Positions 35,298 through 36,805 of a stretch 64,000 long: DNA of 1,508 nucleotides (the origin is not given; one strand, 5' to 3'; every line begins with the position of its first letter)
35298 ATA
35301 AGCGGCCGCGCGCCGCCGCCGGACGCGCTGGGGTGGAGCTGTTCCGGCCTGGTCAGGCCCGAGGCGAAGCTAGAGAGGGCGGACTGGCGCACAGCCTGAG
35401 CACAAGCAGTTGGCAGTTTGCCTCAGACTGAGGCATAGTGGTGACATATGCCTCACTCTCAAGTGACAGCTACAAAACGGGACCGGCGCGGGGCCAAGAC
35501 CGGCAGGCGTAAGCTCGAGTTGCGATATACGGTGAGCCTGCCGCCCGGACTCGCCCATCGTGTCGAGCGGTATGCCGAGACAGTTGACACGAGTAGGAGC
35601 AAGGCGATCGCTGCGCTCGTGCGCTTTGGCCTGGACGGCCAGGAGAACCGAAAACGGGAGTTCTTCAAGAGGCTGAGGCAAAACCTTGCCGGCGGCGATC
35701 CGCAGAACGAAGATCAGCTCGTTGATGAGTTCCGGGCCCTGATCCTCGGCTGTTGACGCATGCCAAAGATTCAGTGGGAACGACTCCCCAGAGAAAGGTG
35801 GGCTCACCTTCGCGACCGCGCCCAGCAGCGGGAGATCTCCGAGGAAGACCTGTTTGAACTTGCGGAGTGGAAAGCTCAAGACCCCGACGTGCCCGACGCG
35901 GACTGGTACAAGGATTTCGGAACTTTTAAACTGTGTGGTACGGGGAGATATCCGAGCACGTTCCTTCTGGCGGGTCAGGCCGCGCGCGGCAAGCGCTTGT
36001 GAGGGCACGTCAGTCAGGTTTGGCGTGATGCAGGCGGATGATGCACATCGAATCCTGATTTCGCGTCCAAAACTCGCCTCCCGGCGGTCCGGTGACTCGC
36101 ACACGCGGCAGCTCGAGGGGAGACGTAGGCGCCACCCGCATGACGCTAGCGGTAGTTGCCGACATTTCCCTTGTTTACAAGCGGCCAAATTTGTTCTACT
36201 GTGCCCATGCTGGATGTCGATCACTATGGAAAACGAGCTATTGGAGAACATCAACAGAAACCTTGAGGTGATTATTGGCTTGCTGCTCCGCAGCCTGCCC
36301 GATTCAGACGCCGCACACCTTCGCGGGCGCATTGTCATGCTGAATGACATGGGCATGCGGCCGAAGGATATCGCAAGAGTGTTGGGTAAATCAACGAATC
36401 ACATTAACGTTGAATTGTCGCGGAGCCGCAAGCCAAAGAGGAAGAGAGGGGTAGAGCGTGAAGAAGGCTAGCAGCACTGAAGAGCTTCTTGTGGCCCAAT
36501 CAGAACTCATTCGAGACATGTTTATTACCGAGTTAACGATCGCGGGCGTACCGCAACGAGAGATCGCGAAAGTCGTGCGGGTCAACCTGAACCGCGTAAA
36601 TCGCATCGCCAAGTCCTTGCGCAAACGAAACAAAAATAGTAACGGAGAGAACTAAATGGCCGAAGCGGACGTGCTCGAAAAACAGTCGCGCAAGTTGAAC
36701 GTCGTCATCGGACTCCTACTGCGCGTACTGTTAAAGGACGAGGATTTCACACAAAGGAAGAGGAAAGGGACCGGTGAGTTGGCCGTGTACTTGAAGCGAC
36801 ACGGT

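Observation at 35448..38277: Orphan AT-richer cassette: RHH pair, four consecutive small HTH genes and a RecB-like nuclease-fold gene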

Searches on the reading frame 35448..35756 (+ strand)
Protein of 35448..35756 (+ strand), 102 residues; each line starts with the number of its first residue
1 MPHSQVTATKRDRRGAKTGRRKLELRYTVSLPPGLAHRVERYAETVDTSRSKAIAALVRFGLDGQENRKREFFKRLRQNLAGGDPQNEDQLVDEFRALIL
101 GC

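Call 3: search_protein_families(library=pfam, max_evalue=1, proteins=[window:35448-35756:+])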
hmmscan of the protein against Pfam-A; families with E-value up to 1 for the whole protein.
window:35448-35756:+ (102 aa): 3 families
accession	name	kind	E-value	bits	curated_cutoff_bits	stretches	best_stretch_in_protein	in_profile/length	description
PF13830.11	DUF4192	-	0.11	12.8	27.8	1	15-83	30-96/321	Domain of unknown function (DUF4192)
PF19891.5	DUF6364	-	0.14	13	27.3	1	28-83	6-56/70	Family of unknown function (DUF6364)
PF15919.11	HicB_lk_antitox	-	0.24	12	27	1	26-56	91-121/123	HicB_like antitoxin of bacterial toxin-antitoxin system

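Call 4: search_protein_families(library=padloc, max_evalue=1, proteins=[window:35448-35756:+])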
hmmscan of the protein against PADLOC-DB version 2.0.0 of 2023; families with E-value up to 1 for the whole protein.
window:35448-35756:+ (102 aa): 0 families

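Call 5: search_protein_families(library=phrogs, max_evalue=1, proteins=[window:35448-35756:+])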
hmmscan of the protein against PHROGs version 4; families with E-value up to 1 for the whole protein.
window:35448-35756:+ (102 aa): 4 families
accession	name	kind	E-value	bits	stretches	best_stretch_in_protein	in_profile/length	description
phrog_24852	-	unknown function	6.8e-06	27.1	1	26-69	8-51/74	-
phrog_8682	-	unknown function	0.022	16.1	1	26-71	18-63/86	-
phrog_4738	-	transcription regulation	0.053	14.3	1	22-64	12-55/59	transcriptional repressor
phrog_876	-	transcription regulation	0.055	14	1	8-55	48-98/239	transcriptional repressor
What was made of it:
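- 35448..35756 (+): RHH-like 102-aa gene. It is NOT part of the cassette; it is the first gene of an independent conserved pair. phrog_24852 E 6.8e-6 (call 5).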

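Call 73: search_protein_families(library=ncbifam, max_evalue=0.1, proteins=[window:35448-35756:+])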
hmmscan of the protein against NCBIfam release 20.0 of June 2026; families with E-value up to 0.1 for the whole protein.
window:35448-35756:+ (102 aa): 0 families

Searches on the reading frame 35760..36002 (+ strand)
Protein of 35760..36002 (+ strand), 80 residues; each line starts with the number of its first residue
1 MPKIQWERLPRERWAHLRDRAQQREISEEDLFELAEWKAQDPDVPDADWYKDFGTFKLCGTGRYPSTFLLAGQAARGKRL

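Call 3: search_protein_families(library=pfam, max_evalue=1, proteins=[window:35760-36002:+])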
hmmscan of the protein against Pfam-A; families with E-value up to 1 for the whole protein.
window:35760-36002:+ (80 aa): 1 family
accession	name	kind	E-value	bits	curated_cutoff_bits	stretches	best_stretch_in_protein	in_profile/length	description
PF10715.16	REGB_T4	-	0.27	11.7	27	1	15-35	45-65/148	T4-page Endoribonuclease RegB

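Call 4: search_protein_families(library=padloc, max_evalue=1, proteins=[window:35760-36002:+])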
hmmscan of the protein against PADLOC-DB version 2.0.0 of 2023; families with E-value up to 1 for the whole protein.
window:35760-36002:+ (80 aa): 0 families

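Call 5: search_protein_families(library=phrogs, max_evalue=1, proteins=[window:35760-36002:+])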
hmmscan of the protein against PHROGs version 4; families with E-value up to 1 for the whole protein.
window:35760-36002:+ (80 aa): 1 family
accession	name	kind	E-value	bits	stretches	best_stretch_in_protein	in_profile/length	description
phrog_1323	-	DNA, RNA and nucleotide metabolism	0.26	12.2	1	15-35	47-67/152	endoribonuclease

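Call 72: find_homologous_proteins(query=window:35760-36002:+, max_evalue=0.001)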
Query window:35760-36002:+ (80 aa): 421 proteins with E <= 0.001 among 425 candidates; the best 120 are listed.
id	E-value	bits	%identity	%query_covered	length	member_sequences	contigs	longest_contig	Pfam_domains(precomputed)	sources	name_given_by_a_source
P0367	2.6e-45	170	90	100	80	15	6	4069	-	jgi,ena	jgi:hypothetical protein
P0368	6.6e-44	165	86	100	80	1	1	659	-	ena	-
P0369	8.2e-44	165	85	100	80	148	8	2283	-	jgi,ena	jgi:hypothetical protein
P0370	1.8e-43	164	86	100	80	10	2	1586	-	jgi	-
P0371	2.5e-43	163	84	100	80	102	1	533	-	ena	-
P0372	2.7e-43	163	85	100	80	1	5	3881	-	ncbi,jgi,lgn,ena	jgi:hypothetical protein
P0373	3.6e-43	163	88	100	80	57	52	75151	-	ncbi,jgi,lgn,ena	jgi:hypothetical protein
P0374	4.6e-43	163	88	100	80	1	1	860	-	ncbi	-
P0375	5.3e-43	162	86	100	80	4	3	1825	-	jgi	jgi:hypothetical protein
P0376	8.2e-43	162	85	100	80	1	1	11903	-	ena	-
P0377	8.2e-43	162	86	100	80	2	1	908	-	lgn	-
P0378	9.8e-43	162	84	100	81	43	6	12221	-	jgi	jgi:hypothetical protein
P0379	1.2e-42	161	86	100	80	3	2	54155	-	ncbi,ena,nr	ncbi:MAG: hypothetical protein LAQ69_25285 [Acidobacteriia bacterium]|nr:hypothetical protein [Terri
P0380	1.2e-42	161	84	100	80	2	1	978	-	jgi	jgi:hypothetical protein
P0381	1.2e-42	161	85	100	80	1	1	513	-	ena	-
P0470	6.5e-39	149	78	100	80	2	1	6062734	-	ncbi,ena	-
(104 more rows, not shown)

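Call 73: search_protein_families(library=ncbifam, max_evalue=0.1, proteins=[window:35760-36002:+])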
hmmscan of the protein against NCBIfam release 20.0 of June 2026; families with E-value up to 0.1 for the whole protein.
window:35760-36002:+ (80 aa): 0 families

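Call 74: find_encoding_contigs(protein=P0470, flank=4000, max_places=3)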
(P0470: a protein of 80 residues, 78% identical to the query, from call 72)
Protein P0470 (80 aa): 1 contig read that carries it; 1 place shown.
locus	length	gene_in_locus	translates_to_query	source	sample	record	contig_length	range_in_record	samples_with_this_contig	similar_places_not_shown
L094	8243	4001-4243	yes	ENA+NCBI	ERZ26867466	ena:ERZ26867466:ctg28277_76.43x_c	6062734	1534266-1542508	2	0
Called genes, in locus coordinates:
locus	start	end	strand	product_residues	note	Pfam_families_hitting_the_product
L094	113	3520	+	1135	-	PF13620:CarboxypepD_reg, PF13715:CarbopepD_reg_2 (weak), PF17210:SdrD_B (weak), PF25183:OMP_b-brl_4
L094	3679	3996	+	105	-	-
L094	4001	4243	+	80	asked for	-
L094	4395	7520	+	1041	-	PF07635:PSCyt1, PF07583:PSCyt2, PF13385:Laminin_G_3, PF07587:PSD1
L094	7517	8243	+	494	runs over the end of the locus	PF07394:DUF1501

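Call 75: find_encoding_contigs(protein=P0373, flank=4000, max_places=4)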
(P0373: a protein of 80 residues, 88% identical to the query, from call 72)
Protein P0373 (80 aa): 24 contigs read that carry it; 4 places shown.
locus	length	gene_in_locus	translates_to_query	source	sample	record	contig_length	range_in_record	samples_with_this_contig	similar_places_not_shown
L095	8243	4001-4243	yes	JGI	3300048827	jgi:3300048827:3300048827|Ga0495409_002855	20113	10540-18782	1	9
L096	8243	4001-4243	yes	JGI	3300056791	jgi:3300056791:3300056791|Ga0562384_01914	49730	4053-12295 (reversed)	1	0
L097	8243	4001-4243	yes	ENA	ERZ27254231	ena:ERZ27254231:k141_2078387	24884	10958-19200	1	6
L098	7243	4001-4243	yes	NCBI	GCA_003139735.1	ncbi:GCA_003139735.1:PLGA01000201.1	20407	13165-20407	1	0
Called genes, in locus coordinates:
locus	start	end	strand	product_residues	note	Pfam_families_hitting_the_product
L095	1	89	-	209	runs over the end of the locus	PF01923:Cob_adeno_trans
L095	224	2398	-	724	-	PF13620:CarboxypepD_reg (weak), PF07715:Plug, PF00593:TonB_dep_Rec_b-barrel, PF14905:OMP_b-brl_3 (faint)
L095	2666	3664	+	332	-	PF00248:Aldo_ket_red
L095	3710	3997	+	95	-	-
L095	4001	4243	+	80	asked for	-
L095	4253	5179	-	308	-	PF13349:DUF4097 (faint)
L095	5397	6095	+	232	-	PF00702:Hydrolase, PF12710:HAD, PF13419:HAD_2, PF13242:Hydrolase_like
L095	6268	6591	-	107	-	PF01521:Fe-S_biosyn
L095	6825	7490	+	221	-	PF07638:Sigma70_ECF (faint), PF04542:Sigma70_r2, PF08281:Sigma70_r4_2, PF04545:Sigma70_r4 (faint)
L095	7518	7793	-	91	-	-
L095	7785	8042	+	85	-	-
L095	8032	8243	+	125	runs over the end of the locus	-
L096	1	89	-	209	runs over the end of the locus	PF01923:Cob_adeno_trans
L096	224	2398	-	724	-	PF13620:CarboxypepD_reg (weak), PF07715:Plug, PF00593:TonB_dep_Rec_b-barrel, PF14905:OMP_b-brl_3 (faint)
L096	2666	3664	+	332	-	PF00248:Aldo_ket_red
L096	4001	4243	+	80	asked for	-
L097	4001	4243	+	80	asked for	-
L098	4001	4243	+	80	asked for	-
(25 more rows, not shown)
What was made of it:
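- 35760..36002 (+): 80-aa gene, partner of the RHH gene. It is NOT part of the cassette. It is always preceded by the 95-105-aa partner, in different neighbourhoods (calls 74, 75).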

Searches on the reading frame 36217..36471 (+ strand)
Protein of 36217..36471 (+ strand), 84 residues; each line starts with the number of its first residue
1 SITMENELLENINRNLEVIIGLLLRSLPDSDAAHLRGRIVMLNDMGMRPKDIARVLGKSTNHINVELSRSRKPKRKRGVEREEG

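Call 3: search_protein_families(library=pfam, max_evalue=1, proteins=[window:36217-36471:+])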
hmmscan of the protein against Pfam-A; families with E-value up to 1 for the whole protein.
window:36217-36471:+ (84 aa): 5 families
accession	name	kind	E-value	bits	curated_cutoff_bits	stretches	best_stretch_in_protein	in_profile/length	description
PF08281.18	Sigma70_r4_2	-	0.0019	18.2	25.7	1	45-72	25-52/54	Sigma-70, region 4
PF13384.12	HTH_23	-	0.0043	17.3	24.6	1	36-70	7-41/50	Homeodomain-like domain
PF00292.24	PAX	-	0.018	15.4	22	1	26-69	17-56/125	'Paired box' domain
PF13551.12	HTH_29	-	0.068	13.7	28.1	1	36-63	1-29/64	Winged helix-turn helix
PF08535.16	KorB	-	0.17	12.3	22.3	1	46-68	3-25/89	KorB domain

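Call 4: search_protein_families(library=padloc, max_evalue=1, proteins=[window:36217-36471:+])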
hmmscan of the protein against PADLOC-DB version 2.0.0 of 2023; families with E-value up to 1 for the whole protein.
window:36217-36471:+ (84 aa): 0 families

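Call 5: search_protein_families(library=phrogs, max_evalue=1, proteins=[window:36217-36471:+])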
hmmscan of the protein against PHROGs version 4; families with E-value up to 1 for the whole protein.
window:36217-36471:+ (84 aa): 4 families
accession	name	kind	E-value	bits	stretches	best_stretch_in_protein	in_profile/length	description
phrog_3910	-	transcription regulation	0.052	13.5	1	35-82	74-121/356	transcriptional regulator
phrog_4646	-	integration and excision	0.058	13.6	1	36-76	12-52/344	transposase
phrog_1740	-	transcription regulation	0.076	12.5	1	20-72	162-210/567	RNA polymerase sigma factor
phrog_27480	-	unknown function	0.24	12.6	1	33-71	6-39/54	-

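Call 73: search_protein_families(library=ncbifam, max_evalue=0.1, proteins=[window:36217-36471:+])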
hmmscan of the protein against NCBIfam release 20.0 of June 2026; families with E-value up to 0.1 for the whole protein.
window:36217-36471:+ (84 aa): 2 families
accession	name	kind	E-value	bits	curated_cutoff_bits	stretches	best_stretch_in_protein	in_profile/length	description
NF058625.1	sigma_PG0214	equivalog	0.0055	16.4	130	1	38-76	120-159/170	GFO_1088 family ECF-type sigma factor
TIGR02959.1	SigZ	equivalog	0.024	14.4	168.65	1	3-73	77-143/170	RNA polymerase sigma factor SigZ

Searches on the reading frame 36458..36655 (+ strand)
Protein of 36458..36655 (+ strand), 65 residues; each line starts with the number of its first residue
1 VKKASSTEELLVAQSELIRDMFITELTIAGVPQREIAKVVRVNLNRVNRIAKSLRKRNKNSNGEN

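Call 3: search_protein_families(library=pfam, max_evalue=1, proteins=[window:36458-36655:+])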
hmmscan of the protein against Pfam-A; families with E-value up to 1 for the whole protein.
window:36458-36655:+ (65 aa): 5 families
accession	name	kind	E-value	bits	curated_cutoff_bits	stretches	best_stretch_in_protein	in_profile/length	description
PF13412.12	HTH_24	-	0.017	15.1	21.9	1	29-57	16-44/48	Winged helix-turn-helix DNA-binding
PF13384.12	HTH_23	-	0.022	15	24.6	1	27-53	14-40/50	Homeodomain-like domain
PF15978.11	TnsD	-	0.025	14.1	32.4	1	25-61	197-230/355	Tn7-like transposition protein D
PF04545.22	Sigma70_r4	-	0.12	12.4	24.1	1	14-52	9-42/50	Sigma-70, region 4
PF13542.12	HTH_Tnp_ISL3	-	0.13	12.2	27.4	1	22-53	19-49/51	Helix-turn-helix domain of transposase family ISL3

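Call 4: search_protein_families(library=padloc, max_evalue=1, proteins=[window:36458-36655:+])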
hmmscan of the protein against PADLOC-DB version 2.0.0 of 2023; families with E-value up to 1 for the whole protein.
window:36458-36655:+ (65 aa): 0 families

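Call 5: search_protein_families(library=phrogs, max_evalue=1, proteins=[window:36458-36655:+])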
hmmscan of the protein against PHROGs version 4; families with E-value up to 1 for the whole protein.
window:36458-36655:+ (65 aa): 3 families
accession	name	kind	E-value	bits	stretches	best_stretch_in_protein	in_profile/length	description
phrog_6831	-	transcription regulation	0.0062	17.5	1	22-59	10-47/68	transcriptional regulator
phrog_645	-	DNA, RNA and nucleotide metabolism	0.065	14.4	1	11-59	18-67/196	Rnase E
phrog_1191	-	integration and excision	0.28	12.3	1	23-53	56-86/90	transposase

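Call 73: search_protein_families(library=ncbifam, max_evalue=0.1, proteins=[window:36458-36655:+])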
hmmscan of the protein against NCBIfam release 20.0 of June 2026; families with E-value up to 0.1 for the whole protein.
window:36458-36655:+ (65 aa): 3 families
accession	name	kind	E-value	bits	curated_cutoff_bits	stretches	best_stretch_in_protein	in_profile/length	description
TIGR02937.1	sigma70-ECF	superfamily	0.0054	16.4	42.9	1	20-57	128-160/165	sigma-70 family RNA polymerase sigma factor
NF045635.1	isoglutsynth_MurT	equivalog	0.015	14.2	800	1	12-52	361-401/447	lipid II isoglutaminyl synthase subunit MurT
NF033558.1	transpos_IS1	equivalog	0.046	13.7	100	1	23-62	48-87/199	IS1 family transposase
